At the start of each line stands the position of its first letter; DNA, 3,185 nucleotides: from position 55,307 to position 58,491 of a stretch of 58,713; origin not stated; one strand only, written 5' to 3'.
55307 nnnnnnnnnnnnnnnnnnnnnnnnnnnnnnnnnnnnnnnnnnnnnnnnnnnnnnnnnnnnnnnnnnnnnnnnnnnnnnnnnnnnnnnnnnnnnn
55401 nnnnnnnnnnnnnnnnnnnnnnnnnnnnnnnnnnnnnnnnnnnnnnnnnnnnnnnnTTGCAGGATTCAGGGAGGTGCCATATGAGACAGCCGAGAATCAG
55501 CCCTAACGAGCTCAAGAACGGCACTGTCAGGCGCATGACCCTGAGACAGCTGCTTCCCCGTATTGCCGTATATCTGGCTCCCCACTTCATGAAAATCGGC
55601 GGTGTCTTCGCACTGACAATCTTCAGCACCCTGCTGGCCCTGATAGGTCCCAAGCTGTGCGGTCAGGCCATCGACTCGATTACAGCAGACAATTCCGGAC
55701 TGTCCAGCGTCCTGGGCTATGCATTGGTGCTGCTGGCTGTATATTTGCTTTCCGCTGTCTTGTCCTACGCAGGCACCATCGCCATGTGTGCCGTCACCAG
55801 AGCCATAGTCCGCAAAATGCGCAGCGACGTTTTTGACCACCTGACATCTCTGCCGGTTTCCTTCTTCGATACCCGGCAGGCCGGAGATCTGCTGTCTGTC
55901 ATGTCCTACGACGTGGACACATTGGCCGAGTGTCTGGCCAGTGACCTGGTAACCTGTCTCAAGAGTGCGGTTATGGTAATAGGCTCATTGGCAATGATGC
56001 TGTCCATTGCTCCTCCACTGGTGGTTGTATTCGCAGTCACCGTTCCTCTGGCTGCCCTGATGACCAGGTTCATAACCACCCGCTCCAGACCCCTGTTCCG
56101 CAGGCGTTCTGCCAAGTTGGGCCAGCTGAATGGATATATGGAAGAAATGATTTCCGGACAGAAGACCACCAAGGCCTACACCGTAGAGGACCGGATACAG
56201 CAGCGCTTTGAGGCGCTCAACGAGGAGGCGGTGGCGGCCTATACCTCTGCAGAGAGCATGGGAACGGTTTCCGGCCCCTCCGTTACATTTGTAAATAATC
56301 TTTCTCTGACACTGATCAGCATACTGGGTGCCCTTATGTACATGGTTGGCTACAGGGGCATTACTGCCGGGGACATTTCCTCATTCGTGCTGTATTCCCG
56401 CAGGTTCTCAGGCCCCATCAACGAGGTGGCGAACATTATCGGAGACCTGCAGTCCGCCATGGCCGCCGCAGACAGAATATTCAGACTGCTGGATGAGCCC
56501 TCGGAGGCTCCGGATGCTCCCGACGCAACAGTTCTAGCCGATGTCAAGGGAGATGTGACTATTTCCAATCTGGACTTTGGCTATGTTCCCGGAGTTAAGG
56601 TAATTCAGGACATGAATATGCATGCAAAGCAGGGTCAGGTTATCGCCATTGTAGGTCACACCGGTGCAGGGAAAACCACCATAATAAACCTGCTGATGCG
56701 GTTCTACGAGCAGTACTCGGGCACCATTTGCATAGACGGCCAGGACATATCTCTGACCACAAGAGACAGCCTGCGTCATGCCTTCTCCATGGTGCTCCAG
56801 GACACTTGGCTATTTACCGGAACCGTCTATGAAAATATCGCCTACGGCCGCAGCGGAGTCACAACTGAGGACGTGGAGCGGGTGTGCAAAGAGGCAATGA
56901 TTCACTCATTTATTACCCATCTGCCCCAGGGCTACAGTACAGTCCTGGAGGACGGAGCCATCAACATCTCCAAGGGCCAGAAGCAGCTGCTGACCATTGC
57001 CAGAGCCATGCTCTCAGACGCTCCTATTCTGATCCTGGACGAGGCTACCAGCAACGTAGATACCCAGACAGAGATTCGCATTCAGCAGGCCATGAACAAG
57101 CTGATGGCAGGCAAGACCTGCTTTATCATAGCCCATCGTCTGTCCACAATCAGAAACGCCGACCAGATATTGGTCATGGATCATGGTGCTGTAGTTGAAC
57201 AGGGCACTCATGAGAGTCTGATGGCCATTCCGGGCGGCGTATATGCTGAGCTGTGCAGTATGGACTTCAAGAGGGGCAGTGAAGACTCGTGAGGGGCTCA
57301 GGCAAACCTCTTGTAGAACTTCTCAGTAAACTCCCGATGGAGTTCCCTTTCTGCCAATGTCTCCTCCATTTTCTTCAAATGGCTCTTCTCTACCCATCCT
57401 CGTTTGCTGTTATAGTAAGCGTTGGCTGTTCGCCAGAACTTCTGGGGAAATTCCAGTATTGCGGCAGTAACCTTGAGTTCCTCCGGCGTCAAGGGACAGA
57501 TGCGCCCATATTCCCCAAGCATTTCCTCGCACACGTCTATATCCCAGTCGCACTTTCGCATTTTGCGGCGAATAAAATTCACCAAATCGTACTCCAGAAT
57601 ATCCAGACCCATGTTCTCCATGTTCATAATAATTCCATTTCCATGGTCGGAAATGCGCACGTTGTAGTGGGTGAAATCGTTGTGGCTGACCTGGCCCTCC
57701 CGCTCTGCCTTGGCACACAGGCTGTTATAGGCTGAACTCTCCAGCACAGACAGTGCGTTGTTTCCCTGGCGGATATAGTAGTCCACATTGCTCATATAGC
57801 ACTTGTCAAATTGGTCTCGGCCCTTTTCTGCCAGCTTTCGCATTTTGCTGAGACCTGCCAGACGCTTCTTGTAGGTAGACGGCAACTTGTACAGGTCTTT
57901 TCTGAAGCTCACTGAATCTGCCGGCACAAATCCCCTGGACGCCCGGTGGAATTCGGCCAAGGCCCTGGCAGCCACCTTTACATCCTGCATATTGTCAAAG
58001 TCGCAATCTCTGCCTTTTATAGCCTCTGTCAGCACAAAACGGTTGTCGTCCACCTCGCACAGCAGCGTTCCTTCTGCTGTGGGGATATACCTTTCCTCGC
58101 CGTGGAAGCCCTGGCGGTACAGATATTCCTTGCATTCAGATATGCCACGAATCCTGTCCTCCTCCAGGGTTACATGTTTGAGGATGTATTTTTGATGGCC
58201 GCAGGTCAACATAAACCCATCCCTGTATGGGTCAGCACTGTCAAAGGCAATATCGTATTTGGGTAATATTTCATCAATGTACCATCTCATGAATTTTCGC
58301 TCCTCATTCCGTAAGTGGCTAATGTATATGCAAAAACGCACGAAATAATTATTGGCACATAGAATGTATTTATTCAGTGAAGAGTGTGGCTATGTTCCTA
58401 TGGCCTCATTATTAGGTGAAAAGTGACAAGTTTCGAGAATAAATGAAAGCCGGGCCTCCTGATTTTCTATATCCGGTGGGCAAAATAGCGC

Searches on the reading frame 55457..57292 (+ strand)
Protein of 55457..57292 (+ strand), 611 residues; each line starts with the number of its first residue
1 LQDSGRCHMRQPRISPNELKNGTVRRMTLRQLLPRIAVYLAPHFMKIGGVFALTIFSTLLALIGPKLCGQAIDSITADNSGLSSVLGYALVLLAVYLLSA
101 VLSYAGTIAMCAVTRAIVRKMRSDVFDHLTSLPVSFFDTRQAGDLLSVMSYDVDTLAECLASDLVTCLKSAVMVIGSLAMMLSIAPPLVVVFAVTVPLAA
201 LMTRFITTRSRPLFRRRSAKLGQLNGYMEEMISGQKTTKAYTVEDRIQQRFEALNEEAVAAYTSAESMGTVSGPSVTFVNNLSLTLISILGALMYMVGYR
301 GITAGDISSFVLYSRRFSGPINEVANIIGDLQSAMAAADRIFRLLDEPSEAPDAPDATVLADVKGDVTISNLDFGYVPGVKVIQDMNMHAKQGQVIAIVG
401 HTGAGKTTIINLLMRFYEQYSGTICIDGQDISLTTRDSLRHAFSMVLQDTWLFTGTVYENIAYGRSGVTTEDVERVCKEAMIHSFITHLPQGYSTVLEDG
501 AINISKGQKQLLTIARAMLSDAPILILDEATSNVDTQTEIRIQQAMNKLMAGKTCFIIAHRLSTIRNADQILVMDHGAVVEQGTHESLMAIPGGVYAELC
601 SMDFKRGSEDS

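Call 27: search_protein_families(library=pfam, proteins=[window:55457-57292:+])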
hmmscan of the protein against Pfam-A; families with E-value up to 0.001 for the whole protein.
window:55457-57292:+ (611 aa): 4 families
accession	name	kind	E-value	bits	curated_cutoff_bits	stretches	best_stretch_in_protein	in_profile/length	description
PF00664.28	ABC_membrane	-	4.4e-46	158.2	28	1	50-320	4-273/274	ABC transporter transmembrane region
PF00005.33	ABC_tran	-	1.2e-30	107.3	25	1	384-532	2-137/137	ABC transporter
PF02463.25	SMC_N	-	1.3e-07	31.8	40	1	471-574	121-211/220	RecF/RecN/SMC N terminal domain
PF13401.12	AAA_22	-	2.2e-05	25.2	27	1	392-443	4-54/130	AAA domain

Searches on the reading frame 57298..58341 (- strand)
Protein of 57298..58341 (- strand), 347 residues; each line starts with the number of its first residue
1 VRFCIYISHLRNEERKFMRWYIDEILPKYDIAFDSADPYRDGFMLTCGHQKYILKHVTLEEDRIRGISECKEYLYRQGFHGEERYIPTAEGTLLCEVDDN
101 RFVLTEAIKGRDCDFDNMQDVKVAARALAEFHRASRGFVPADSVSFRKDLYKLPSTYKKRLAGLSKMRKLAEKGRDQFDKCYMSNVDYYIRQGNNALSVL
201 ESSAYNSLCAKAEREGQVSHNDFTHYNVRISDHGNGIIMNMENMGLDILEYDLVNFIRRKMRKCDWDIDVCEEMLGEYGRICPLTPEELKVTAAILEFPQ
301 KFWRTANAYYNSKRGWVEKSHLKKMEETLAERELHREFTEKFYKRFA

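Call 27: search_protein_families(library=pfam, proteins=[window:57298-58341:-])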
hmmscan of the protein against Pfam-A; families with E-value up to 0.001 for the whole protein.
window:57298-58341:- (347 aa): 1 family
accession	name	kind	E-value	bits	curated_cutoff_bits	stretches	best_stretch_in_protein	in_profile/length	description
PF01636.29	APH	-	0.00077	19.7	23.2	0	48-258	19-211/239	Phosphotransferase enzyme family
